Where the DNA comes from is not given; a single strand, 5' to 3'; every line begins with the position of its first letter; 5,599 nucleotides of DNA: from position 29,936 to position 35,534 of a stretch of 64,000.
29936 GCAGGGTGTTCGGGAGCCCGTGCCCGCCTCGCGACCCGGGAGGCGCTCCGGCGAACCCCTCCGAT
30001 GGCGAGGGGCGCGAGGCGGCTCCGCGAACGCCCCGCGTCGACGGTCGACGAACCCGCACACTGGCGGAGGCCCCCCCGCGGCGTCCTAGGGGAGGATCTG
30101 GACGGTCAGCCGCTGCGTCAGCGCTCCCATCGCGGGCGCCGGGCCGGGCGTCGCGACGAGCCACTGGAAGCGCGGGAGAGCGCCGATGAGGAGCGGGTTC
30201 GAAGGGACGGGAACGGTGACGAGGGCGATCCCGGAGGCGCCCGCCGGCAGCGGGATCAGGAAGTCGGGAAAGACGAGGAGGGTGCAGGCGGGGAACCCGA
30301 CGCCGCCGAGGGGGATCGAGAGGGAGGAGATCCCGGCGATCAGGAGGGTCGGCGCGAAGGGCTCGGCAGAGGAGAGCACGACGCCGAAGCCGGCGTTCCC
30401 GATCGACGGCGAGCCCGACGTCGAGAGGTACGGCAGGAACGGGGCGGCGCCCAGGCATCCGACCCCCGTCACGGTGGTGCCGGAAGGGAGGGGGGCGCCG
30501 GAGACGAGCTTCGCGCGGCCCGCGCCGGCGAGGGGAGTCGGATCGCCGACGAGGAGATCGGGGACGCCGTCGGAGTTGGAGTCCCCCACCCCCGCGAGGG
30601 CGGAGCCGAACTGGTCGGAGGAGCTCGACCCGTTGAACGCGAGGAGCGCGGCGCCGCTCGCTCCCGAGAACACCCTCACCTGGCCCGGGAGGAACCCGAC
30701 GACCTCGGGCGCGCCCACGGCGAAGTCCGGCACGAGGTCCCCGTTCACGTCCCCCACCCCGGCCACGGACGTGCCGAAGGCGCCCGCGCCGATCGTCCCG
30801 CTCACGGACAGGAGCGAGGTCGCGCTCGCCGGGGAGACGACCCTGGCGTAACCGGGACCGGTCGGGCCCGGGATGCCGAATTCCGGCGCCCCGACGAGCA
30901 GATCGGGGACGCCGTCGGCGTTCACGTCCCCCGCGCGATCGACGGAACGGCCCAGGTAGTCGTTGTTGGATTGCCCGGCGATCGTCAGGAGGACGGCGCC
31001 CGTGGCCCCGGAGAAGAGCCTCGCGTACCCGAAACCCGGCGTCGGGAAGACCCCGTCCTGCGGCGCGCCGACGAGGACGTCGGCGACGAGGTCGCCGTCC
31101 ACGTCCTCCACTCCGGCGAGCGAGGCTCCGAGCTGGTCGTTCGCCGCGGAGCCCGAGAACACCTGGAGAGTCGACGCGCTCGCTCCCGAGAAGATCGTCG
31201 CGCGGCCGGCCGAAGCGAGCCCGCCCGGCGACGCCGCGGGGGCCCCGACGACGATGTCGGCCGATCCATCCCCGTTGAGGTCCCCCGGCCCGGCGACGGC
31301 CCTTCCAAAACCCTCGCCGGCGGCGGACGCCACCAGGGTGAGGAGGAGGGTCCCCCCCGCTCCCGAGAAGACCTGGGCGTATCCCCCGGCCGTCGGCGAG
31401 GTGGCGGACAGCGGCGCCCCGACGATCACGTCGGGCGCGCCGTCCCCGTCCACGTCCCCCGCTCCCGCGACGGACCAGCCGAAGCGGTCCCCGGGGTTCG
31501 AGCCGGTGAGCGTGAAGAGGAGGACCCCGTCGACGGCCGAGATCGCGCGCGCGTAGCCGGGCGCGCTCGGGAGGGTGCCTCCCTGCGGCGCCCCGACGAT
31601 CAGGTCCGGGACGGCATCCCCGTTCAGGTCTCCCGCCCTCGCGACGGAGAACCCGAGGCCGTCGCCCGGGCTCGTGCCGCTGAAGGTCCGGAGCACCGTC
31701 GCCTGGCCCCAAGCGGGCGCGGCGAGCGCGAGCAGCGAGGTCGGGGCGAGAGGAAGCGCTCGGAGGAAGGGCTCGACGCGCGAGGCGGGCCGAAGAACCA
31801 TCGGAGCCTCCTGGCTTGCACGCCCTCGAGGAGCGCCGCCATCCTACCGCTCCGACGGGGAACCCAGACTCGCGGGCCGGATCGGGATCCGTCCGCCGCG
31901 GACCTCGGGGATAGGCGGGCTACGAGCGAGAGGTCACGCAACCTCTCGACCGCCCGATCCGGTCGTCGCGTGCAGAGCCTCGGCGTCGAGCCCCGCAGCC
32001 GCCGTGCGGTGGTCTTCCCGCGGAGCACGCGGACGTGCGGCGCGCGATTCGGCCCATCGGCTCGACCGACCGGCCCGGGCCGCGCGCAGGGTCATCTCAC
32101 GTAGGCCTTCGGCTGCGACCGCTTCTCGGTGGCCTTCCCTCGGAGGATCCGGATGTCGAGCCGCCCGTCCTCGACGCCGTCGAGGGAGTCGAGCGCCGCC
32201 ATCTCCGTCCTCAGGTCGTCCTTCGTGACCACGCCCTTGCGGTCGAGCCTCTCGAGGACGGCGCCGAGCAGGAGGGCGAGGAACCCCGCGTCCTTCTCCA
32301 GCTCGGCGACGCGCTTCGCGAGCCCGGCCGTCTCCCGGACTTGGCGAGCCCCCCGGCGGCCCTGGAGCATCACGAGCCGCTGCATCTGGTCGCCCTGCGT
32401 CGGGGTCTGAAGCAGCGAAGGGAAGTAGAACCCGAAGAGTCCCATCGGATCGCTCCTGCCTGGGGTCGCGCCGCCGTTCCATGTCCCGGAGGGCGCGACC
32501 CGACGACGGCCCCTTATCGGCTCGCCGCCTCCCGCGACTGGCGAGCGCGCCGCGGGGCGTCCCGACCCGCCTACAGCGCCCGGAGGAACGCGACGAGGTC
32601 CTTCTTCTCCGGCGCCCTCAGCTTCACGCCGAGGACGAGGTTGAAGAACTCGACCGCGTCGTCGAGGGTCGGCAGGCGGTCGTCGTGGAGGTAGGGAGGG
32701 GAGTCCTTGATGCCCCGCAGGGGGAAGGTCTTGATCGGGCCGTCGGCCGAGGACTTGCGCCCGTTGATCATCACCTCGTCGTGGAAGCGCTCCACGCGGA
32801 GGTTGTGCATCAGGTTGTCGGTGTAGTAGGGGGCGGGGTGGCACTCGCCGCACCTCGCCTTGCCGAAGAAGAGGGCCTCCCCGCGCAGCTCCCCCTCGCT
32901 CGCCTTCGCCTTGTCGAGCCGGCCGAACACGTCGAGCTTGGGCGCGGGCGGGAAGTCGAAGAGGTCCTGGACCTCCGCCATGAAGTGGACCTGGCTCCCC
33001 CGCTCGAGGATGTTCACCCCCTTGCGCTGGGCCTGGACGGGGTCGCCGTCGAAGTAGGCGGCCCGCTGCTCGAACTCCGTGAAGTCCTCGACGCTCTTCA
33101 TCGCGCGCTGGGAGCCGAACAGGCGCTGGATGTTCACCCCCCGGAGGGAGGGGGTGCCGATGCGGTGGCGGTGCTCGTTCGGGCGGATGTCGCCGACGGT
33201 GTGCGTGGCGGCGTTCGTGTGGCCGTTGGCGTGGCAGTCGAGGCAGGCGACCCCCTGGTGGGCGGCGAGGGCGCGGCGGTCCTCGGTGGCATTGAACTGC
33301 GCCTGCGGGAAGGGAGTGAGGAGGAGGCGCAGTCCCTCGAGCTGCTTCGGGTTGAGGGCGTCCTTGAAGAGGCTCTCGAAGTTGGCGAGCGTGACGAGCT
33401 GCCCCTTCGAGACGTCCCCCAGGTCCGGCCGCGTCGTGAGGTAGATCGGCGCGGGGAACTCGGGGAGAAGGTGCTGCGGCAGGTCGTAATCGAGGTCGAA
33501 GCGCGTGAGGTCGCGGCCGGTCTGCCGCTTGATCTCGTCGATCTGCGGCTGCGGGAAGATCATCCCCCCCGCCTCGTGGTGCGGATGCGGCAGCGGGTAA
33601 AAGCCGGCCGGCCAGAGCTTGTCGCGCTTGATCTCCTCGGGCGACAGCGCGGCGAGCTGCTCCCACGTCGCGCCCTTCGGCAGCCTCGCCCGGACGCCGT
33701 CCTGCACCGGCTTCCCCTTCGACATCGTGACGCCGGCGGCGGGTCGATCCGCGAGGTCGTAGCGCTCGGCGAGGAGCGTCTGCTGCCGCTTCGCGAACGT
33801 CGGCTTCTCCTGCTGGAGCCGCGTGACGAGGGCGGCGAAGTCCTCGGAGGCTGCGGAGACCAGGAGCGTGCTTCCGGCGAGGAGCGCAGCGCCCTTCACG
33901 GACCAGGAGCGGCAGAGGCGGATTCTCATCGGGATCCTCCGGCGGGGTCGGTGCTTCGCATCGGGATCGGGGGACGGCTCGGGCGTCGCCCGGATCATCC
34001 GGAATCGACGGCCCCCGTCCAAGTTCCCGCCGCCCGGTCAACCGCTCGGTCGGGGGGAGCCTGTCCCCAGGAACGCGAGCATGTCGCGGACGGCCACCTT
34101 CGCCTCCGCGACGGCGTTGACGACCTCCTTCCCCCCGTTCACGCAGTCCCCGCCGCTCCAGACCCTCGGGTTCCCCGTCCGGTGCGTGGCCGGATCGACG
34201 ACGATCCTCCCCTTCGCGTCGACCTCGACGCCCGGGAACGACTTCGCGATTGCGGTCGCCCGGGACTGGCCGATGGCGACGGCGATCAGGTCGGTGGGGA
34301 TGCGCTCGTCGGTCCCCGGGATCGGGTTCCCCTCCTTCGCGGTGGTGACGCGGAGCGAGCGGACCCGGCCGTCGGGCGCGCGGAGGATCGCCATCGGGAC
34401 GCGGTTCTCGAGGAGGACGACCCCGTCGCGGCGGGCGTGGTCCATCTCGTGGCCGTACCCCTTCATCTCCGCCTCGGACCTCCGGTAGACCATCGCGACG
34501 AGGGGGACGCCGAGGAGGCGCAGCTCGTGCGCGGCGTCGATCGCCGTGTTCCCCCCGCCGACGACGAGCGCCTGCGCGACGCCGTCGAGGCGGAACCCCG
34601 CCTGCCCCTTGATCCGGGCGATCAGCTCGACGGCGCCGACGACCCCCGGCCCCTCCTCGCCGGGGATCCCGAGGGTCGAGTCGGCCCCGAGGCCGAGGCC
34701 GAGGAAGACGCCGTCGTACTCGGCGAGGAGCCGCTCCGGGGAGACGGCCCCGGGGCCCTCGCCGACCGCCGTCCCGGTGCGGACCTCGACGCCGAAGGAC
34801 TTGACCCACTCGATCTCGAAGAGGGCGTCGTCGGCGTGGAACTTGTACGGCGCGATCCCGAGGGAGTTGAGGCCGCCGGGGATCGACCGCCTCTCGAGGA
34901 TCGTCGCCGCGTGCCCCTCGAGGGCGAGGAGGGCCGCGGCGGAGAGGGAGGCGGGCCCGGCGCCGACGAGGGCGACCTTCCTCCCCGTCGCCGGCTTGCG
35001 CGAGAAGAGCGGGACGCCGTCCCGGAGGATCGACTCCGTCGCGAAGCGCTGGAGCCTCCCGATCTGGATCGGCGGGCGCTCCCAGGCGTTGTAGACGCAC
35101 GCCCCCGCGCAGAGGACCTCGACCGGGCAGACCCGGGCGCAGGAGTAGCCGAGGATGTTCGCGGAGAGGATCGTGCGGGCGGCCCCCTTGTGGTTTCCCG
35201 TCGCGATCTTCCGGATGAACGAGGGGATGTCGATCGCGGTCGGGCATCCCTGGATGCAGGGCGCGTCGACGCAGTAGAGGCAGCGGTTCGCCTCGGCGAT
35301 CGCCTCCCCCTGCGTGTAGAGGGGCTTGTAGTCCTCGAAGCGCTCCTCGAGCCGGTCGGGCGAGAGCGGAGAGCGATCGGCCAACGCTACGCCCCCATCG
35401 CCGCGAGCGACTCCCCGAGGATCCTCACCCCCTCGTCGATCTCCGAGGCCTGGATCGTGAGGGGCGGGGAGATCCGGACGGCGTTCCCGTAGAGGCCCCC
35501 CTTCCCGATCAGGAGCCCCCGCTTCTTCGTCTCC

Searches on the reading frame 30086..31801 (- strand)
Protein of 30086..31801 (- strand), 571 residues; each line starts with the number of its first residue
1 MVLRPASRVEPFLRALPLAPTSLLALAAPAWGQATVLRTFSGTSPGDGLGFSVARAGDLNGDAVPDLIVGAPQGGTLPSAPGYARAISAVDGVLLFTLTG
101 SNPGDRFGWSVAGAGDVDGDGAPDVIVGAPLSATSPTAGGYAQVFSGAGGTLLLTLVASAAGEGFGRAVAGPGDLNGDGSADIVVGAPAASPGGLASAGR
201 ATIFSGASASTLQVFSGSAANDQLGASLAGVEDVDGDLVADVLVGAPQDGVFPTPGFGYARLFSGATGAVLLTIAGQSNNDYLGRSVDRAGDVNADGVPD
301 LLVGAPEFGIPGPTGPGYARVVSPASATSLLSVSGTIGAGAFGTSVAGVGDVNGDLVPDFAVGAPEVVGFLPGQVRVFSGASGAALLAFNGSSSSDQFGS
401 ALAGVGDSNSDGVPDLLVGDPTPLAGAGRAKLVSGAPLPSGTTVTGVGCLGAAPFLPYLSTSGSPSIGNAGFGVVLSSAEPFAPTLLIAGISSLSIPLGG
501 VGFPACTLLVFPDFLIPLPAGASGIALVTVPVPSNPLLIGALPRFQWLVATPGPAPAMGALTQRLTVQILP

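Call 6: search_protein_families(library=pfam, proteins=[window:30086-31801:-], max_evalue=0.1)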
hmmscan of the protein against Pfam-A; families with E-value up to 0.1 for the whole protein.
window:30086-31801:- (571 aa): 3 families
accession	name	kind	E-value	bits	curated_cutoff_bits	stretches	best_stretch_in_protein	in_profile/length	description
PF01839.29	FG-GAP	-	5.2e-38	128.8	22.1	7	165-204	1-37/37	FG-GAP repeat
PF13517.12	FG-GAP_3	-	6.3e-14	52.8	26.9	3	116-185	1-61/61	FG-GAP-like repeat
PF14312.12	FG-GAP_2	-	0.0079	16.8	23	1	102-145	13-49/49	FG-GAP repeat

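Call 7: search_protein_families(library=ncbifam, proteins=[window:30086-31801:-], max_evalue=0.1)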
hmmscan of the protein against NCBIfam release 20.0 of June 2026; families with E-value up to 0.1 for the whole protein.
window:30086-31801:- (571 aa): 1 family
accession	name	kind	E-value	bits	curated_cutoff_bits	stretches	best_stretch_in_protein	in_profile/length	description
NF047539.1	XAC2610_fam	domain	1.8e-05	25.1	35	0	291-304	4-17/89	XAC2610-related protein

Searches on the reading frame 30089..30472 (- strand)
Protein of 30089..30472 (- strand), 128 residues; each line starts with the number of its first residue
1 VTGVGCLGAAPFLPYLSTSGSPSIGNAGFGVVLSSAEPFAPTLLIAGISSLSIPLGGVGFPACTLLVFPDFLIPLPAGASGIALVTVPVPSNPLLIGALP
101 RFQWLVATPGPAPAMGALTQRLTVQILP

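Call 41: find_related_loci(query=A4, collection=genome_contigs, flank=4000)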
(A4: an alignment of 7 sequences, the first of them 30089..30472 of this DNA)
Query A4 (128 aa) in genome_contigs; peptide patterns used: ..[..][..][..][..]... (x = any residue, [..] = any of these).
32 stretches matched a pattern; 20 encode a relative of the query (tblastn E <= 1e-3); 20 distinct loci.
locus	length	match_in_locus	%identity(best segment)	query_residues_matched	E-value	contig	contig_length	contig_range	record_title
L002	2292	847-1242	46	1-128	2e-31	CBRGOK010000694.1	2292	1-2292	MAG TPA_asm: uncultured bacterium isolate SRR11839388_metabat2_24 genome assembly, contig: ERZ27397410.159333, whole gen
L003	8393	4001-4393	50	1-124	6e-26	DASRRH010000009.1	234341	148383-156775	MAG TPA_asm: Planctomycetota bacterium isolate SMAG_U4581 k141_2477920, whole genome shotgun sequence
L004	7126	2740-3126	48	1-128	2e-22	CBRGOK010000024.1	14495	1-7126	MAG TPA_asm: uncultured bacterium isolate SRR11839388_metabat2_24 genome assembly, contig: ERZ27397410.5208, whole genom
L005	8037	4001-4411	42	3-127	1e-18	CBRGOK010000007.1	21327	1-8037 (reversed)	MAG TPA_asm: uncultured bacterium isolate SRR11839388_metabat2_24 genome assembly, contig: ERZ27397410.2383, whole genom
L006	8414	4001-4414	40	3-127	1e-17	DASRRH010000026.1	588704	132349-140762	MAG TPA_asm: Planctomycetota bacterium isolate SMAG_U4581 k141_2221179, whole genome shotgun sequence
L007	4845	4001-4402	40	3-126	2e-17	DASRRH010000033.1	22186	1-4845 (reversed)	MAG TPA_asm: Planctomycetota bacterium isolate SMAG_U4581 k141_2092546, whole genome shotgun sequence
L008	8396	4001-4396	40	3-127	5e-17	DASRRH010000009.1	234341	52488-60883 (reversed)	MAG TPA_asm: Planctomycetota bacterium isolate SMAG_U4581 k141_2477920, whole genome shotgun sequence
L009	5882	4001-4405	43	3-127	6e-17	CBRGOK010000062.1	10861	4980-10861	MAG TPA_asm: uncultured bacterium isolate SRR11839388_metabat2_24 genome assembly, contig: ERZ27397410.9101, whole genom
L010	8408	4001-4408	37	3-126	6e-16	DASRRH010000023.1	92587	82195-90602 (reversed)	MAG TPA_asm: Planctomycetota bacterium isolate SMAG_U4581 k141_2217457, whole genome shotgun sequence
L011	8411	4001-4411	37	3-127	3e-15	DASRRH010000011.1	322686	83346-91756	MAG TPA_asm: Planctomycetota bacterium isolate SMAG_U4581 k141_2480665, whole genome shotgun sequence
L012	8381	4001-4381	35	13-126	2e-13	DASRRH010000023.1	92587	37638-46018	MAG TPA_asm: Planctomycetota bacterium isolate SMAG_U4581 k141_2217457, whole genome shotgun sequence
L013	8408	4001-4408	35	3-128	2e-13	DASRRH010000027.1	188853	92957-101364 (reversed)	MAG TPA_asm: Planctomycetota bacterium isolate SMAG_U4581 k141_2987840, whole genome shotgun sequence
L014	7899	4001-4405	39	3-126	4e-14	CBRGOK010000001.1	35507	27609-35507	MAG TPA_asm: uncultured bacterium isolate SRR11839388_metabat2_24 genome assembly, contig: ERZ27397410.724, whole genome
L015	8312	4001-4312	38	17-109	2e-12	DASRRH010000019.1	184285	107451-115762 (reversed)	MAG TPA_asm: Planctomycetota bacterium isolate SMAG_U4581 k141_2363178, whole genome shotgun sequence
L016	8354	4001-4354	38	3-111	9e-12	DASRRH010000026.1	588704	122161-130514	MAG TPA_asm: Planctomycetota bacterium isolate SMAG_U4581 k141_2221179, whole genome shotgun sequence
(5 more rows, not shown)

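Call 70: find_related_loci(query=A4, collection=metagenome_contigs, flank=10000)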
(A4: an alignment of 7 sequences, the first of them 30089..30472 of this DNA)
Query A4 (128 aa) in metagenome_contigs; peptide patterns used: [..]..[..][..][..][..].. (x = any residue, [..] = any of these).
39 stretches matched a pattern; 7 encode a relative of the query (tblastn E <= 1e-3); 7 distinct loci.
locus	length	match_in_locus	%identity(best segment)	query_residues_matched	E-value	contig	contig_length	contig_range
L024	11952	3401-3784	41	3-118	3e-19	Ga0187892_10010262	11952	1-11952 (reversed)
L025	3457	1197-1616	39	3-128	3e-18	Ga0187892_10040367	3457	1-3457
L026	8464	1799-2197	41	3-127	3e-16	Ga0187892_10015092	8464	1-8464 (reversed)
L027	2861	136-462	38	3-116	2e-13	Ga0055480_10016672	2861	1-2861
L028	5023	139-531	35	5-127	8e-12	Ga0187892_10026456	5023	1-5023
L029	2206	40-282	41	51-127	1e-11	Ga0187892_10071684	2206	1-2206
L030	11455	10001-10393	34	5-127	9e-10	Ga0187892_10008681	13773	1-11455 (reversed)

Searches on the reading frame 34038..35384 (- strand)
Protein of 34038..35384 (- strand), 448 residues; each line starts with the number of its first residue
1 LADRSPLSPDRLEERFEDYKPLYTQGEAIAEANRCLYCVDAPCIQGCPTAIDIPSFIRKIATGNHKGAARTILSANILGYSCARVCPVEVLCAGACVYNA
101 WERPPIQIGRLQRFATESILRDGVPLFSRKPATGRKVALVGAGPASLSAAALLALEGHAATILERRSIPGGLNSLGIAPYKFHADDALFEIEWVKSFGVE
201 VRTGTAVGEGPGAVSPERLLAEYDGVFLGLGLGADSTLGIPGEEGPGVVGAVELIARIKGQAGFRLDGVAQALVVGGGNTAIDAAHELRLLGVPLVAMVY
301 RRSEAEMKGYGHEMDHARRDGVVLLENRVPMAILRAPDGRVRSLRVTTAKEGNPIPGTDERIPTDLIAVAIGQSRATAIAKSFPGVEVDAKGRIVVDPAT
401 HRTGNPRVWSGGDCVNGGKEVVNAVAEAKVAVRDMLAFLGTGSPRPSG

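Call 66: search_protein_families(library=pfam, proteins=[window:34038-35384:-], max_evalue=0.0001)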
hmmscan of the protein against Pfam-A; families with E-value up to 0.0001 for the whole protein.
window:34038-35384:- (448 aa): 6 families
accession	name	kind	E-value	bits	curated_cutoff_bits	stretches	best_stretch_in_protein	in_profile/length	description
PF14691.11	Fer4_20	-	1.3e-35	122.1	25.8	1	14-120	3-109/113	Dihydroprymidine dehydrogenase domain II, 4Fe-4S cluster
PF07992.20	Pyr_redox_2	-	1.4e-24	87.4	26.1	1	136-428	2-291/291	Pyridine nucleotide-disulphide oxidoreductase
PF00070.33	Pyr_redox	-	7.3e-07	30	22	0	272-347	2-80/82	Pyridine nucleotide-disulphide oxidoreductase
PF13738.12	Pyr_redox_3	-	1.8e-06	27.9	30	0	271-409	166-302/305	Pyridine nucleotide-disulphide oxidoreductase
PF13450.12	NAD_binding_8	-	3.6e-06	27.6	21.9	1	140-171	2-33/68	NAD(P)-binding Rossmann-like domain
PF01494.25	FAD_binding_3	-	2.8e-05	24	22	0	136-167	3-34/349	FAD binding domain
